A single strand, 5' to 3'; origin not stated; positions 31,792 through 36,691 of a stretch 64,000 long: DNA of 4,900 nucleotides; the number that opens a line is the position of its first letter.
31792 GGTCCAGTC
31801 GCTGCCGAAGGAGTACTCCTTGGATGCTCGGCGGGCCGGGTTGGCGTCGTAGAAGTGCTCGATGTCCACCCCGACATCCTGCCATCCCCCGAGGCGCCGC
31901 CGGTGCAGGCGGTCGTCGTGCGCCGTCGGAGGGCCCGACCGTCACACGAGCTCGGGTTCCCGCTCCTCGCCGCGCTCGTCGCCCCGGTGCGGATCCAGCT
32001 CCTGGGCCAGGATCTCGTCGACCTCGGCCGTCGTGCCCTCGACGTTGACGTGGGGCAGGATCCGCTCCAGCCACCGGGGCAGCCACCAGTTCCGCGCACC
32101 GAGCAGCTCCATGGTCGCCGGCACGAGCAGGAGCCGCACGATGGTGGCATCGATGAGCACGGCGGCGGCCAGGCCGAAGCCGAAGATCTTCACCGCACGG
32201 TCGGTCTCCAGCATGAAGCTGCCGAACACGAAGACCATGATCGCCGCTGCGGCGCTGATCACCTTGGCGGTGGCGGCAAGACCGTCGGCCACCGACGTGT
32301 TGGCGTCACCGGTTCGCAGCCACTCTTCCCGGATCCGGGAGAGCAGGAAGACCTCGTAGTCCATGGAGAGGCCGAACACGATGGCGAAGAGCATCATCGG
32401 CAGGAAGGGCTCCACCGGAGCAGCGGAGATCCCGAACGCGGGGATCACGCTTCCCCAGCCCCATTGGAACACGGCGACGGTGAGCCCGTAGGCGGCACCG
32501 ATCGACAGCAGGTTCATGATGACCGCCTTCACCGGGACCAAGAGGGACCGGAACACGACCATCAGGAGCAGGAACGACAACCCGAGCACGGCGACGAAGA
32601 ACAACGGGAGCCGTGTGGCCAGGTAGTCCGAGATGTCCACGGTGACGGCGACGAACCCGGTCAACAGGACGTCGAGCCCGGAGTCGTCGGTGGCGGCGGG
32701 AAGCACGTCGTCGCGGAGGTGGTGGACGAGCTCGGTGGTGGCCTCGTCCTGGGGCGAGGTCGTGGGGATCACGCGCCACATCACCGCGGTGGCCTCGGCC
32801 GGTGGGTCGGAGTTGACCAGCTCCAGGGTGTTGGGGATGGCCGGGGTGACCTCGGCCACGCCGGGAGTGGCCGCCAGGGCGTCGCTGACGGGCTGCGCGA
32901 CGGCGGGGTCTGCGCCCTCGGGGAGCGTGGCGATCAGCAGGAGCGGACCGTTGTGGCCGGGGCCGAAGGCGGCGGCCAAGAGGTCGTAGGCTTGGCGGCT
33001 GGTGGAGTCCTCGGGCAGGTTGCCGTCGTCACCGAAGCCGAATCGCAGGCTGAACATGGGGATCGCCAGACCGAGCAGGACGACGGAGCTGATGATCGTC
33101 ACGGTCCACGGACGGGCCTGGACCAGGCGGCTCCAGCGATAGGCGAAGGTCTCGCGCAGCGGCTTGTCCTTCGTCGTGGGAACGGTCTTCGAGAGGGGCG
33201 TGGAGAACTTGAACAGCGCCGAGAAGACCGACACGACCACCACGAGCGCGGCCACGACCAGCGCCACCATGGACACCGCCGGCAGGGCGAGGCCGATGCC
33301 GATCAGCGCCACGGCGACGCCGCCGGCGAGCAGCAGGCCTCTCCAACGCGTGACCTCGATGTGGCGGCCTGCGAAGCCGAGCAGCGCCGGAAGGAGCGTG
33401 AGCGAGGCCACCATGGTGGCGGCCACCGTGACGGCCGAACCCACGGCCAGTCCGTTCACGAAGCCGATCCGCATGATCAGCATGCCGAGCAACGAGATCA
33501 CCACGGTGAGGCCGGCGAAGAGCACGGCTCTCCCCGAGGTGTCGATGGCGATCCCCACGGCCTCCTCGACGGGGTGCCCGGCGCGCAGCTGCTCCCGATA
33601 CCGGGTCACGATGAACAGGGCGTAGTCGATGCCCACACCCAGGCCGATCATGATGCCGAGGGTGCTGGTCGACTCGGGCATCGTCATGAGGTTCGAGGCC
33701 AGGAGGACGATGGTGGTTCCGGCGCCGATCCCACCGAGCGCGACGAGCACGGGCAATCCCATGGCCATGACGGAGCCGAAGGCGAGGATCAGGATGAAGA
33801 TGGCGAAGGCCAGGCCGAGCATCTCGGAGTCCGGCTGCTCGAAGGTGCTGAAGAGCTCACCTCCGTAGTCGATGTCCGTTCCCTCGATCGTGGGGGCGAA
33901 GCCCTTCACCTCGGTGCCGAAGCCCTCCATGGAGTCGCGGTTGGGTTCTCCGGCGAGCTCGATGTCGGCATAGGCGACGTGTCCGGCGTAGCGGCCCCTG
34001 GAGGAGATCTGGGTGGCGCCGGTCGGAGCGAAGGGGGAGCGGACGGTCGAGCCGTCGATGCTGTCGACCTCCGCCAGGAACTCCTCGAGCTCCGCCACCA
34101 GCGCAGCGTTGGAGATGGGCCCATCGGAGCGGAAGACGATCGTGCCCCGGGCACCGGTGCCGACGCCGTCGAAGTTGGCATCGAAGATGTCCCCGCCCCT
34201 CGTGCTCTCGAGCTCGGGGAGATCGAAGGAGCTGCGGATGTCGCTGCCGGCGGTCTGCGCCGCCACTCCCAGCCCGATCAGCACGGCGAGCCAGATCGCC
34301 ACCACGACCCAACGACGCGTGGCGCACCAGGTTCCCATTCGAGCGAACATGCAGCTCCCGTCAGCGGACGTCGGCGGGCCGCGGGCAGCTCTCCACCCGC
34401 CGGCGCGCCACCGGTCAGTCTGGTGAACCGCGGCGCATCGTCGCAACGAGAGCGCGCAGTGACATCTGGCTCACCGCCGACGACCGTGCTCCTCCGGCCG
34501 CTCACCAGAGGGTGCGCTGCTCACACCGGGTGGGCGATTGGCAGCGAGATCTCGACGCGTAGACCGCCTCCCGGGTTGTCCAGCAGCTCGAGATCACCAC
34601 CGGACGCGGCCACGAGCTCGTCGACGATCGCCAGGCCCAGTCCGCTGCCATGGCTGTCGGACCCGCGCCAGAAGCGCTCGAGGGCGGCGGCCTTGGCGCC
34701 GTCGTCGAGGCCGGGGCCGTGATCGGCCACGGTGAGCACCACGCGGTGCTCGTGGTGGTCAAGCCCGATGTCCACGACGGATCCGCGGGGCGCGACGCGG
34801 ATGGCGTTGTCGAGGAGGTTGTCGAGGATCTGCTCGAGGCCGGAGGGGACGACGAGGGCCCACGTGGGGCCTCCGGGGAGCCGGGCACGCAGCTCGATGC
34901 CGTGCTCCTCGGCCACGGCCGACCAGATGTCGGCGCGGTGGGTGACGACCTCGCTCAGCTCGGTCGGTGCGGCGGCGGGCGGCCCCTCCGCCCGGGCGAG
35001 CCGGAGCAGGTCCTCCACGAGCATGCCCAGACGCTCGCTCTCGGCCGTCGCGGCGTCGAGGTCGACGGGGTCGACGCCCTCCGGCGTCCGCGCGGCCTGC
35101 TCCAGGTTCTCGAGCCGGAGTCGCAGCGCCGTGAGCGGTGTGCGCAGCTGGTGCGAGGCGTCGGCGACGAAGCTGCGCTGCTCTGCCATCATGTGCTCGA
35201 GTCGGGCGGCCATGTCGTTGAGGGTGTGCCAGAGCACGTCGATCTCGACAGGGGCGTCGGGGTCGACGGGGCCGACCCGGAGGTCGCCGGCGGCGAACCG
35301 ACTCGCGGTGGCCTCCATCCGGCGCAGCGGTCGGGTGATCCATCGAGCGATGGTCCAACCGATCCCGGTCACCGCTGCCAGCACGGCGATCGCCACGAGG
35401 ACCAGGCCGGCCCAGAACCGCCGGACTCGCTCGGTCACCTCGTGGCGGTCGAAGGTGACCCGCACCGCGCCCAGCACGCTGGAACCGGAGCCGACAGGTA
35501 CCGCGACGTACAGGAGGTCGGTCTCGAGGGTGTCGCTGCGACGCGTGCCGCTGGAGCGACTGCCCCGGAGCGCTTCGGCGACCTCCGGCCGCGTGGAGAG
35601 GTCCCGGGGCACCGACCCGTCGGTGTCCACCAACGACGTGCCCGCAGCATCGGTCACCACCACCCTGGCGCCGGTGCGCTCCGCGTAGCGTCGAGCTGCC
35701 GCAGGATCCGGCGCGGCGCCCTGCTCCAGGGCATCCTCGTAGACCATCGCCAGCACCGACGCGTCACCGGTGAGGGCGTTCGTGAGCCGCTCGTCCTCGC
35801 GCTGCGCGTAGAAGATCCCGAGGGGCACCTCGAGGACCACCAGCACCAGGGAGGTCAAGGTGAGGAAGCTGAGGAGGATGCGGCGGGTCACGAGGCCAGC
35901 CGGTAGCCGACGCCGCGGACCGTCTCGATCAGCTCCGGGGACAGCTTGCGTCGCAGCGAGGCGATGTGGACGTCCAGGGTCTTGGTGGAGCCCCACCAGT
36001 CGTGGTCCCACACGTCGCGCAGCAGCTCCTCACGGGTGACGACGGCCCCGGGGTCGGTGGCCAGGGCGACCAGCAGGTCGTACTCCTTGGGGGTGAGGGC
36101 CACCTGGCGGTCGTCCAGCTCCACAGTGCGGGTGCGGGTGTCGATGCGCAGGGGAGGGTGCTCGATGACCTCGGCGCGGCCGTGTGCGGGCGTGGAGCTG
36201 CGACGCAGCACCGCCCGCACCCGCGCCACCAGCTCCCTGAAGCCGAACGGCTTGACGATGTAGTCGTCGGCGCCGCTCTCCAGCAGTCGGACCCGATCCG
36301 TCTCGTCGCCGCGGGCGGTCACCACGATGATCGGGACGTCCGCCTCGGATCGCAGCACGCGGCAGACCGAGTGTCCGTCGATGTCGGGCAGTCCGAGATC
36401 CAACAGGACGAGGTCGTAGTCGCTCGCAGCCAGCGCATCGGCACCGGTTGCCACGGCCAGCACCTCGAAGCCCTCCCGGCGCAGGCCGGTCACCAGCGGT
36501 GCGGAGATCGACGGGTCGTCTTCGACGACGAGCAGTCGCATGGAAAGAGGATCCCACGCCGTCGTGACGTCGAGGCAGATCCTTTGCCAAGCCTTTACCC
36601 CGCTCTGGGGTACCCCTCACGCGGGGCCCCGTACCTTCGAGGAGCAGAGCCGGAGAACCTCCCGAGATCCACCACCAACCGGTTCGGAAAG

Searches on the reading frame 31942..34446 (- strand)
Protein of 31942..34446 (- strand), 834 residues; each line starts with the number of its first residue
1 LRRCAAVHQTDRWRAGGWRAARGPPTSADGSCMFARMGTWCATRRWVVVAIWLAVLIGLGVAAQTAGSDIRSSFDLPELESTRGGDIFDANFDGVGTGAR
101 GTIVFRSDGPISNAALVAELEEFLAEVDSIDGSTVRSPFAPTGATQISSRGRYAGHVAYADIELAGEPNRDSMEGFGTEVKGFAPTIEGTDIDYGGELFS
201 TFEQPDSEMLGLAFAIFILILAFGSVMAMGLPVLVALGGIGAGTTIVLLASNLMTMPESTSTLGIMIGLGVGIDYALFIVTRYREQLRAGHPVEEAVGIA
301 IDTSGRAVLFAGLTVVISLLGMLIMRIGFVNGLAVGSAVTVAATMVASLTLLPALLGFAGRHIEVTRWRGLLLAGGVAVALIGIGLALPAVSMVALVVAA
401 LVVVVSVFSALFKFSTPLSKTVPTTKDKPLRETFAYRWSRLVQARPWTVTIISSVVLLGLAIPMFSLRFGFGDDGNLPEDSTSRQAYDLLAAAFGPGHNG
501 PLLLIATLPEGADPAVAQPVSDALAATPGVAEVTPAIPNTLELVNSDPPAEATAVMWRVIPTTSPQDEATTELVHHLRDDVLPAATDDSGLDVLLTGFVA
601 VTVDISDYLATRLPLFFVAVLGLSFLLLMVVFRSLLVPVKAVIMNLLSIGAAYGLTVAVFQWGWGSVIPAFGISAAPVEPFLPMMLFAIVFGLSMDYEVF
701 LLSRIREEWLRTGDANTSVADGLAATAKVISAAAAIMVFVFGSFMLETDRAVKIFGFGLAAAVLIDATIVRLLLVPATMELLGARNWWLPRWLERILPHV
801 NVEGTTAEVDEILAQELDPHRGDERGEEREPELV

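Call 4: search_protein_families(library=pfam, max_evalue=1, proteins=[window:31942-34446:-])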
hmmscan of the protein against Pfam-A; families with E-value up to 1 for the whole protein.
window:31942-34446:- (834 aa): 2 families
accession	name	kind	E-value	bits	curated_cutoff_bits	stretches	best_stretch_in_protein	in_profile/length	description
PF03176.21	MMPL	-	1.9e-68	231.3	20.5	2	155-368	85-319/333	MMPL family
PF14987.11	NADHdh_A3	-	0.011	16.5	27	1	391-432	12-53/78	NADH dehydrogenase 1 alpha subcomplex subunit 3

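Call 48: search_protein_families(library=ncbifam, max_evalue=0.001, proteins=[window:31942-34338:-])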
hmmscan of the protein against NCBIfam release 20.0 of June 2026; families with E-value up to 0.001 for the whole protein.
window:31942-34338:- (798 aa): 7 families
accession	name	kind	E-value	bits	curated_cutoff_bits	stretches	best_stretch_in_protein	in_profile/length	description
NF052608.1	TrhMmycExpMmpL3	equivalog_domain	9.9e-69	232.6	1400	2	388-764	379-749/992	trehalose monomycolate exporter MmpL3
TIGR00833.1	actII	subfamily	2.8e-46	158.3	874.7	3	555-752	724-909/910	MMPL family RND transporter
TIGR00921.1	2A067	subfamily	6.7e-25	87.2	351.9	2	171-320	586-731/733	hydrophobe/amphiphile efflux-3 (HAE3) family transporter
TIGR01129.1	secD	equivalog_domain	7.7e-06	25.3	244.4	1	193-318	272-395/397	protein translocase subunit SecD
NF045600.2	BstA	equivalog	0.00023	19.2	1400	0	191-363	317-476/903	sterol transporter cytoplasmic membrane protein BstA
TIGR00916.1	2A0604s01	subfamily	0.00034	20.3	148.6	1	174-312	96-230/231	SecD/SecF family protein translocase subunit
NF009583.0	PRK13024.1-3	subfamily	0.00071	17.7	721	0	173-375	286-482/755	protein translocase subunit SecDF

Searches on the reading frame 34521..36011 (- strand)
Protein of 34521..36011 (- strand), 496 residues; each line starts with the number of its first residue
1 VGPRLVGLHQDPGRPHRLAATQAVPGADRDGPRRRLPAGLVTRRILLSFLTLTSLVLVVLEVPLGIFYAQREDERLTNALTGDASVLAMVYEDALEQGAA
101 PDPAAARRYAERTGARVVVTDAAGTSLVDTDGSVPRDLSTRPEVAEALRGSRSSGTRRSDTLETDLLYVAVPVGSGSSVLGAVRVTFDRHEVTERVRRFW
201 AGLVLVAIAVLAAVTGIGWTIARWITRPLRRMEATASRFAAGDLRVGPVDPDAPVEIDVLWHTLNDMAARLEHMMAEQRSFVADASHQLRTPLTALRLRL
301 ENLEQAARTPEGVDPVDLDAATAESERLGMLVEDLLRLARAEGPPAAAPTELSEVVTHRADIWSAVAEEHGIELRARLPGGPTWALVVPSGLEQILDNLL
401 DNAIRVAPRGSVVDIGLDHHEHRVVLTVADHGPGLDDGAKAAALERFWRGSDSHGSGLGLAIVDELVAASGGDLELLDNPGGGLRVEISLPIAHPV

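Call 4: search_protein_families(library=pfam, max_evalue=1, proteins=[window:34521-36011:-])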
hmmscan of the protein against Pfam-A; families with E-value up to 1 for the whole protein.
window:34521-36011:- (496 aa): 7 families
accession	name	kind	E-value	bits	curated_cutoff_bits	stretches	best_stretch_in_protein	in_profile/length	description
PF02518.31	HATPase_c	-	4.1e-21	75.9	26.4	1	389-493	3-110/111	Histidine kinase-, DNA gyrase B-, and HSP90-like ATPase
PF00512.31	HisKA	-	1.2e-13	51.3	26.9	1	278-343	2-65/66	His Kinase A (phospho-acceptor) domain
PF00672.30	HAMP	-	7.5e-11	42.6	25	1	221-272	2-52/53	HAMP domain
PF13581.12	HATPase_c_2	-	1.1e-05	25.8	27.4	1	395-467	35-109/127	Histidine kinase-like ATPase domain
PF14501.12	HATPase_c_5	-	0.0078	16.5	22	1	393-476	7-88/102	GHKL domain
PF16736.11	sCache_like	-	0.0091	16.7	27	1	76-185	7-114/117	Single Cache-like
PF16952.10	Gln-synt_N_2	-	0.41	10.9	35.7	0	214-259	44-88/112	Glutamine synthetase N-terminal domain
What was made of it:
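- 34521..35891 (-): Sensor histidine kinase (HAMP, HisKA, HATPase_c; extracytoplasmic loop with a weak sCache-like hit). Pfam (call 4).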

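Call 48: search_protein_families(library=ncbifam, max_evalue=0.001, proteins=[window:34521-35891:-])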
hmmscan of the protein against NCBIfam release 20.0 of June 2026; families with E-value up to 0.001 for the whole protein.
window:34521-35891:- (456 aa): 79 families (the best 25 are shown)
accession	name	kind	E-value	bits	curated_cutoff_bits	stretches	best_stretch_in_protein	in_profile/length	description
NF008312.0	PRK11100.1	equivalog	1.9e-46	158.9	356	1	71-452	89-474/477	two-component system sensor histidine kinase CreC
NF033092.0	HK_WalK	equivalog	5.4e-44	150.7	725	2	234-452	368-594/594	cell wall metabolism sensor histidine kinase WalK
NF012163.2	BaeS_SmeS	equivalog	1.4e-43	149.5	500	1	162-451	166-457/457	sensor histidine kinase efflux regulator BaeS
NF040691.1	MtrAB_MtrB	equivalog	2.8e-43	148.7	450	1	92-452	119-492/507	MtrAB system histidine kinase MtrB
TIGR01386.1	cztS_silS_copS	subfamily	1.2e-42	146.5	292.55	1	14-443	13-449/457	heavy metal sensor histidine kinase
NF007837.0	PRK10549.1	equivalog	7.2e-40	137.1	603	1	163-454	167-460/466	envelope stress sensor histidine kinase BaeS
NF046044.1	PnpS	equivalog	2.2e-35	122.4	400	1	230-451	165-390/390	two-component system histidine kinase PnpS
NF008025.0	PRK10755.1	equivalog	5.9e-35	120.6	314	1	149-451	55-355/362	two-component system sensor histidine kinase PmrB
NF007007.0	PRK09470.1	equivalog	2.3e-34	119.1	486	1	164-453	171-460/463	envelope stress sensor histidine kinase CpxA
NF007898.0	PRK10604.1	equivalog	6e-33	114.6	478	1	164-454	141-425/433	two-component system sensor histidine kinase RstB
TIGR02966.1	phoR_proteo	equivalog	7e-33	114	334.2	1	230-444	106-327/333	phosphate regulon sensor histidine kinase PhoR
NF007004.0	PRK09467.1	equivalog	8.9e-33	113.8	415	1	162-453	157-437/440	two-component system sensor histidine kinase EnvZ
NF007664.1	PRK10337.1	equivalog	9.2e-33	113.5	475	1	186-449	179-441/442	quorum sensing histidine kinase QseC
NF007345.0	PRK09835.1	subfamily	1.8e-29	102.7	423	1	184-439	208-468/482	Cu(+)/Ag(+) sensor histidine kinase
NF058527.1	HistKinChvGCaul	equivalog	3.5e-27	95.3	740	1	101-435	170-511/535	two-component sensor histidine kinase ChvG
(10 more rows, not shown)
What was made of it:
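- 34521..35891 (-): NCBIfam matches are generic and below every equivalog cut-off (call 48).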

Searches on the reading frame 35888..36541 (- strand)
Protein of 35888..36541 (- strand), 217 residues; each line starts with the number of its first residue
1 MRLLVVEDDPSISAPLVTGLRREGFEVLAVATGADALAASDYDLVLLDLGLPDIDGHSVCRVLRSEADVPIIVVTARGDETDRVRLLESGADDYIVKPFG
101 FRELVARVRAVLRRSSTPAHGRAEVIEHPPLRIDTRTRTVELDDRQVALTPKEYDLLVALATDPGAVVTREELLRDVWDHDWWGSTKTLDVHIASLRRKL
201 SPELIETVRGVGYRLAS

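Call 4: search_protein_families(library=pfam, max_evalue=1, proteins=[window:35888-36541:-])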
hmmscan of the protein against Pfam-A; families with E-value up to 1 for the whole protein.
window:35888-36541:- (217 aa): 4 families
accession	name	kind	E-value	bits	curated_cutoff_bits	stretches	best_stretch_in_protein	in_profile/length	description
PF00486.34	Trans_reg_C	-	1.8e-26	92.4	26.2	1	145-215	2-77/77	Transcriptional regulatory protein, C terminal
PF00072.30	Response_reg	-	1e-25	90.5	30.2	1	4-109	2-111/111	Response regulator receiver domain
PF21695.3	GlnR_1st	-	0.00063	20.1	27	1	31-110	31-109/111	Transcription regulator GlnR, N-terminal domain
PF23198.2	PDE8A_N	-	0.017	15.5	29.6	1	3-93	13-113/147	PDE8A-like, N-terminal domain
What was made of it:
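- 35888..36541 (-): OmpR/PhoB-family response regulator, transcribed divergently from the operon. Pfam Response_reg plus Trans_reg_C (call 4).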

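Call 48: search_protein_families(library=ncbifam, max_evalue=0.001, proteins=[window:35888-36541:-])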
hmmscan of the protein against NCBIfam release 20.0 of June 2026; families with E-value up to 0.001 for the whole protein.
window:35888-36541:- (217 aa): 96 families (the best 25 are shown)
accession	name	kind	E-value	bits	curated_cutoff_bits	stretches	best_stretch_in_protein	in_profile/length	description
NF040689.1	MtrAB_MtrA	equivalog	6.6e-62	208.7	300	1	3-215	1-218/219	MtrAB system response regulator MtrA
NF041733.1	resp_reg_CseB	equivalog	2.2e-60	203.9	350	1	2-216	2-227/228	two-component system response regulator CseB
NF008296.0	PRK11083.1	equivalog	4.3e-57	193.1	273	1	2-216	5-226/228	two-component system response regulator CreB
TIGR02154.1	PhoB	equivalog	4.1e-56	189.8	296.2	1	2-215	4-225/226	phosphate regulon transcriptional regulator PhoB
NF045944.1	ResRegRpaBCyano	equivalog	6e-55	186.1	330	1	4-215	1-227/229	response regulator transcription factor RpaB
NF007928.2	PRK10643.1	equivalog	1.5e-54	184.9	330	1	1-215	1-216/216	two-component system response regulator PmrA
NF053854.1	RespRegPhoBBctds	equivalog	2.2e-52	177.6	270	1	3-215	1-224/225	two-component system response regulator PhoB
TIGR01387.1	cztR_silR_copR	subfamily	3.3e-51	174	279.2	1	3-215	1-218/218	heavy metal response regulator transcription factor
NF007982.1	PRK10710.1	equivalog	9.8e-51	172.6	380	1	2-215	9-227/235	envelope stress response regulator BaeR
NF040534.1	resp_reg_YycF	equivalog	1.9e-50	171.3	340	1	2-215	2-227/231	response regulator YycF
NF033117.2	vanR_ACDEGLN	exception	1e-48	165.9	350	1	3-215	1-225/226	VanR-ABDEGLN family response regulator transcription factor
NF008034.0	PRK10766.1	equivalog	9.2e-47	159.5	275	1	2-217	4-228/231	two-component system response regulator TorR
NF041209.1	resp_regPieR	equivalog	4.9e-46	157.2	450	1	1-215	1-227/231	two component system response regulator PieR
NF033120.0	vanR_FM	exception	6e-46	156.9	460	1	3-215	6-229/231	vancomycin resistance response regulator transcription factor, VanR-F/VanR-M family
NF007005.1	PRK09468.1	equivalog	1.1e-44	152.7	331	1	2-213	5-229/237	osmolarity response regulator transcription factor OmpR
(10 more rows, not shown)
